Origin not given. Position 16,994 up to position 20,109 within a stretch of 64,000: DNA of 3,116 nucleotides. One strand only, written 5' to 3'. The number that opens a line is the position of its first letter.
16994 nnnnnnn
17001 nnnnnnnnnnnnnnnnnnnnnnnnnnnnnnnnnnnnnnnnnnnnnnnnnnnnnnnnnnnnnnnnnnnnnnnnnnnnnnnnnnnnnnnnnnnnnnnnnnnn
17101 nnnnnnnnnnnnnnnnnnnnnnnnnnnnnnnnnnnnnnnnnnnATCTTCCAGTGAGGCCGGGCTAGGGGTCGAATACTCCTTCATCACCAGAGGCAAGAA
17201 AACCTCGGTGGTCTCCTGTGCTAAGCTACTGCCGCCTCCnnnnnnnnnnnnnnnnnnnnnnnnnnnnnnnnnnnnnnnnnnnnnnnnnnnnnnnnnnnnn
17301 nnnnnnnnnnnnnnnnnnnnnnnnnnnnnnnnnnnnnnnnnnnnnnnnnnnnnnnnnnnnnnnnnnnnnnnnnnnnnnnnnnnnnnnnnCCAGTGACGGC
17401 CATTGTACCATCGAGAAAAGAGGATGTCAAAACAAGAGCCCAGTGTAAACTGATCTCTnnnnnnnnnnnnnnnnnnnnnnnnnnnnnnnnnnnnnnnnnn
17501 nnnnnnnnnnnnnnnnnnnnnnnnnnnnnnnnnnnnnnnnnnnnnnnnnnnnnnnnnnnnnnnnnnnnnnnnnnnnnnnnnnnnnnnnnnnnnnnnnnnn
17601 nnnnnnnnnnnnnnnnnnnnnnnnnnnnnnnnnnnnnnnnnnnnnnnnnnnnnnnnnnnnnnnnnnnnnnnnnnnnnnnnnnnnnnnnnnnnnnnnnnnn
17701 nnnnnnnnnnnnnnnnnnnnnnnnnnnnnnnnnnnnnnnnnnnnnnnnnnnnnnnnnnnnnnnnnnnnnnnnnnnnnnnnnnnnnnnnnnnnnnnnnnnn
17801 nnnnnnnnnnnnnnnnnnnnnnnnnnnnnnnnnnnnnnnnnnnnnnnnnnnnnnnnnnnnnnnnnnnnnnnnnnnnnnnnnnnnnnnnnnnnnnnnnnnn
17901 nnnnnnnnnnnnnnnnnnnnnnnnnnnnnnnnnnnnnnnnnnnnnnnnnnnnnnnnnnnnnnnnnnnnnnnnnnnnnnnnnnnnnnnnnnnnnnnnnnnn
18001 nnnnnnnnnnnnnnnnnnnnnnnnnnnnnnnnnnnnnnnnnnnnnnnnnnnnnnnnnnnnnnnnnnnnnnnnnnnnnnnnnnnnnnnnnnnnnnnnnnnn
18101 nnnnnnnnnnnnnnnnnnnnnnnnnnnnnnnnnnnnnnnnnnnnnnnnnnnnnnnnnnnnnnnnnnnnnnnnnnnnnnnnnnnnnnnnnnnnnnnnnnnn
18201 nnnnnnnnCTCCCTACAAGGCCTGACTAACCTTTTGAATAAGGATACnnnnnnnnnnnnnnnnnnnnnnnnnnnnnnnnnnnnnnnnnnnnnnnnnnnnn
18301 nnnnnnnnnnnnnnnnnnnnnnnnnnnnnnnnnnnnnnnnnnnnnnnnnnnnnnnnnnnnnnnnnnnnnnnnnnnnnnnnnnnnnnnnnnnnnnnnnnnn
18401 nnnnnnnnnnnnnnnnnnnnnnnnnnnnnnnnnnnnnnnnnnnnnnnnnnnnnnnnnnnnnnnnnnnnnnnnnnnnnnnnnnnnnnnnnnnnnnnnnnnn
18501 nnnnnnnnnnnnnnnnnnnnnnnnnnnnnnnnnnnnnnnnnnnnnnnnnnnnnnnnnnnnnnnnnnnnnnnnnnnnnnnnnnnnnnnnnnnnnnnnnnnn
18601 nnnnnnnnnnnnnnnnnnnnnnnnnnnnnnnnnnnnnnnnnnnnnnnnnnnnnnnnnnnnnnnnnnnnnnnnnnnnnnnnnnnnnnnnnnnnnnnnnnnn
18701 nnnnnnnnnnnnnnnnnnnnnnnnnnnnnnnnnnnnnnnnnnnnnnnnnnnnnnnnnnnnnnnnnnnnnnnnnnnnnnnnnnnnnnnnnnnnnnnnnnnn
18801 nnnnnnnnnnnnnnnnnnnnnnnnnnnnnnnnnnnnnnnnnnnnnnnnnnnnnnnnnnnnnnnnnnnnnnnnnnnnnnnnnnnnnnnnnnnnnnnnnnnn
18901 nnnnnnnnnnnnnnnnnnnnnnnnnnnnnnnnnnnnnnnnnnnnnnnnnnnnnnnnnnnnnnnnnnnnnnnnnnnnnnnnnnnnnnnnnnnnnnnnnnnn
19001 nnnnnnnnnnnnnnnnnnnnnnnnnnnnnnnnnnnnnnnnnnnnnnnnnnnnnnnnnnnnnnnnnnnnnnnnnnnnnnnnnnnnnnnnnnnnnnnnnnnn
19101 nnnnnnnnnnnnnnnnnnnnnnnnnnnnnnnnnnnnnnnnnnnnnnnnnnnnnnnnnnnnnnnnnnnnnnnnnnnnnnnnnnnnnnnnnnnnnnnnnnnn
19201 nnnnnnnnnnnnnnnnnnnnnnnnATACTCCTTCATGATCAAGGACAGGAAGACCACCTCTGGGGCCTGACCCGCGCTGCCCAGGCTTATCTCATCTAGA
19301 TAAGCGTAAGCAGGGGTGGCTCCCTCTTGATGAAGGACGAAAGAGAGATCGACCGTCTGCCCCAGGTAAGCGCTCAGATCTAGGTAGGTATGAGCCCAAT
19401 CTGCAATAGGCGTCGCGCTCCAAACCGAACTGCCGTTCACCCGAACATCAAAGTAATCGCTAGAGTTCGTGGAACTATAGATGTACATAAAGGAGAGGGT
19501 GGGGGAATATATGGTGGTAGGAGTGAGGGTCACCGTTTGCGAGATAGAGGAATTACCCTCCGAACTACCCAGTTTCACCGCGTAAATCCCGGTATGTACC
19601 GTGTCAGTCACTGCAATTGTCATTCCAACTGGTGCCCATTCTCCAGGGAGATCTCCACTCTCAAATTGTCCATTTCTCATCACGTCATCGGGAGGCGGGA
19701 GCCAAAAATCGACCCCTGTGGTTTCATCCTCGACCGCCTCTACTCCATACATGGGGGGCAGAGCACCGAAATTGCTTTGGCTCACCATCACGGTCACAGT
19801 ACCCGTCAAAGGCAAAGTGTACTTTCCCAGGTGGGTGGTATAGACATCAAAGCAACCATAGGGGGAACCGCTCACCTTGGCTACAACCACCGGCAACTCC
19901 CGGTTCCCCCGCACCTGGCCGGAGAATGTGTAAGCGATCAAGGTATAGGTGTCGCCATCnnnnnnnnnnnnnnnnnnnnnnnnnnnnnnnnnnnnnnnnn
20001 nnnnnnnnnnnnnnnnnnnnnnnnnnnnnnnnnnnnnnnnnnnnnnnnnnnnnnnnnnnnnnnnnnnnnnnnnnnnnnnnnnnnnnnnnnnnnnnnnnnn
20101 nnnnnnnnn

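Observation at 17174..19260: Shared EV(V)FL[PS]L[VI]MKEY motif at opposite ends of two unrelated secreted proteins: a candidate sorting or assembly tag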

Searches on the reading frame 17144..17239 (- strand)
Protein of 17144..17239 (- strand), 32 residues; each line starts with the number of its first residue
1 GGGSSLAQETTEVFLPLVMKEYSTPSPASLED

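Call 28: search_protein_families(library=ncbifam, proteins=[window:17144-17239:-], max_evalue=10)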
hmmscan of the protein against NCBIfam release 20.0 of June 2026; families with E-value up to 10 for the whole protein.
seq(32 aa): 2 families
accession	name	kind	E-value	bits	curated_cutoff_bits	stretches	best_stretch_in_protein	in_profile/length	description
NF053834.1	ultrashort_CTERM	domain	0.064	13.3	10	1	12-20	2-10/10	YLP-box putative sorting motif-containing protein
NF050076.1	sort_motif_YLP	domain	0.081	12.8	15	1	12-20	3-11/11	YLP-box putative sorting motif-containing protein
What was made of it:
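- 17174..17209 (-): N-proximal YLP-box tag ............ of the DUF1080 protein, directly after the predicted signal peptide. In call 28 the peptide scores 13.3 bits against NF053834 (cutoff 10) and 12.8 bits against NF050076 (cutoff 15).
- On YLP-box putative sorting motif (NF050076 / NF053834): It scores 12.8 bits against NF050076 (cutoff 15), which is not met (call 28).
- Closest known: YLP-box putative sorting motif. Same: The window's N-terminal tag passes the NF053834 cutoff (call 28).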

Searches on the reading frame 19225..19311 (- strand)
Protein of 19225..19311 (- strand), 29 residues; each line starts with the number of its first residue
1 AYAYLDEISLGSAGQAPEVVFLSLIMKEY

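Call 28: search_protein_families(library=ncbifam, proteins=[window:19225-19311:-], max_evalue=10)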
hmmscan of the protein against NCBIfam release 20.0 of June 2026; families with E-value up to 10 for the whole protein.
seq(29 aa): 0 families
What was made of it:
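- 19225..19260 (-): C-terminal YLP-box tag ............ of the SGNH/CBM protein (stop codon at 19222-19224). It carries Ser in place of the usual Pro. Call 28 gives no NCBIfam hit for the Ser variant.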

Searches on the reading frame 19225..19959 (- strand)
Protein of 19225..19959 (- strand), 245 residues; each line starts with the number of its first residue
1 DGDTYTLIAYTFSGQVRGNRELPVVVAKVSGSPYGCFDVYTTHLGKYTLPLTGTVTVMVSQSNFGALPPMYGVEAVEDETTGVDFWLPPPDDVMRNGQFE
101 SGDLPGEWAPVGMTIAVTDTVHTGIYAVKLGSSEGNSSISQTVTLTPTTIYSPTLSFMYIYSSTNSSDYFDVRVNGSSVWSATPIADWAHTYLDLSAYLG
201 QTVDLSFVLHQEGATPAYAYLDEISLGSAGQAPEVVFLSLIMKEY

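Call 48: predict_structure(alignment_id=A4)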
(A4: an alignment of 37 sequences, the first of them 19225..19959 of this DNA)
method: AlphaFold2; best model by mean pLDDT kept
length: 245 residues; sequences in the alignment: 37
mean_pLDDT: 88.2   pTM: 0.84
mean pLDDT of the five models: 88.2, 77.1, 72.5, 68.1, 66.0
residues with pLDDT >= 90: 141; 70-90: 86; 50-70: 17; < 50: 1
segments of 3 or more residues with pLDDT < 50: none
pLDDT, mean of each block of 10 residues (from residue 1): 63 91 90 75 87 87 89 79 92 93 84 83 93 90 93 96 95 98 96 97 97 91 93 71 74
secondary structure, 60 per line:
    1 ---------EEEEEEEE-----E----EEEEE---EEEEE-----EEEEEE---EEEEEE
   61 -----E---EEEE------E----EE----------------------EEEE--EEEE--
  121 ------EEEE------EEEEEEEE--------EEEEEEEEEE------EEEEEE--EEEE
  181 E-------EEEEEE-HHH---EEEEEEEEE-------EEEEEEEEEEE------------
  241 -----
elements in order: E10-17 E28-32 E36-40 E46-51 E55-60 E70-73 E109-112 E115-118 E127-130 E137-144 E153-162 E169-174 E177-181 E189-194 E202-210 E218-228
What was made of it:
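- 19225..19260 (-): Call 48 shows coil after the last strand of the CBM-like domain.
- The motif is short, and the C-terminal tag has moderate AlphaFold confidence (call 48).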

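Call 56: fold_search(model_id=the predicted structure, library=pdb)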
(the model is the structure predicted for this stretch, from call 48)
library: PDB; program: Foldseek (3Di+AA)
matches with E <= 10: 1472; with E <= 0.001: 87
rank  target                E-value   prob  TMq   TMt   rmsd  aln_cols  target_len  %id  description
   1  2c26                  1.5e-06  1.00  0.42  0.42  13.7       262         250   13  Structural basis for the promiscuous specificity of the carbohydrate- binding modules from the beta-sandwich super famil (released 2005-10-18)
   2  2xom_A                1.9e-06  1.00  0.44  0.71   3.2       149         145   19  Atomic resolution structure of TmCBM61 in complex with beta-1,4- galactotriose (released 2010-09-08)
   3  8xmz_A                2.8e-06  1.00  0.44  0.73   3.5       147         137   22  Crystal structure of a novel porphyran-binding carbohydrate binding module (released 2024-01-17)
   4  2xon_L                5.8e-06  1.00  0.43  0.68   3.6       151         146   19  Structure of TmCBM61 in complex with beta-1,4-galactotriose at 1.4 A resolution (released 2010-09-08)
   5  5x7o_A                6.5e-06  1.00  0.45  0.10  13.5       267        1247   16  Crystal structure of Paenibacillus sp. 598K alpha-1,6-glucosyltransferase (released 2017-07-26)
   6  8ic1_A                8.0e-06  1.00  0.46  0.25   8.6       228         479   13  endo-alpha-D-arabinanase EndoMA1 D51N mutant from Microbacterium arabinogalactanolyticum in complex with arabinooligos (released 2023-08-16)
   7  8r50_A                8.4e-06  1.00  0.31  0.06  20.0       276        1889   14  Mouse teneurin-3 compact dimer - A1B1 isoform (released 2024-05-08)
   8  2zey_A                8.8e-06  1.00  0.42  0.68   4.1       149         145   22  Family 16 carbohydrate binding module (released 2008-03-04)
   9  6fb3_A                8.8e-06  1.00  0.29  0.05  18.5       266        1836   12  Teneurin 2 Partial Extracellular Domain (released 2018-03-28)
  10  8hhv_A                1.0e-05  1.00  0.45  0.25  10.1       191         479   16  endo-alpha-D-arabinanase EndoMA1 from Microbacterium arabinogalactanolyticum (released 2023-08-16)
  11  3oea_A                1.1e-05  1.00  0.43  0.69   3.9       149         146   21  Crystal structure of the Q121E mutants of C.polysaccharolyticus CBM16-1 bound to cellopentaose (released 2010-08-25)
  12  2zex_A                1.2e-05  1.00  0.43  0.69   3.9       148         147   21  Family 16 carbohydrate binding module (released 2008-03-04)
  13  2zex_B                1.2e-05  1.00  0.43  0.68   4.2       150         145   22  Family 16 carbohydrate binding module (released 2008-03-04)
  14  2zez_A                1.4e-05  1.00  0.43  0.70   3.9       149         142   24  Family 16 Carbohydrate Binding Module-2 (released 2008-03-25)
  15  2zey_B                1.5e-05  1.00  0.42  0.68   4.1       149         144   22  Family 16 carbohydrate binding module (released 2008-03-04)
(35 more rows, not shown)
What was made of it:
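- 19261..22026 (-): Body of the SGNH protein: signal peptide, BNR-like repeats, SGNH/GDSL hydrolase, fn3-like domains, then a CBM-like jelly roll that precedes the tag. Call 56: Foldseek matches to CBM61, CBM16 and CBM22.
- On T9SS C-terminal domain: The tag is 10-12 residues of coil after a CBM-like domain (calls 48, 56).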
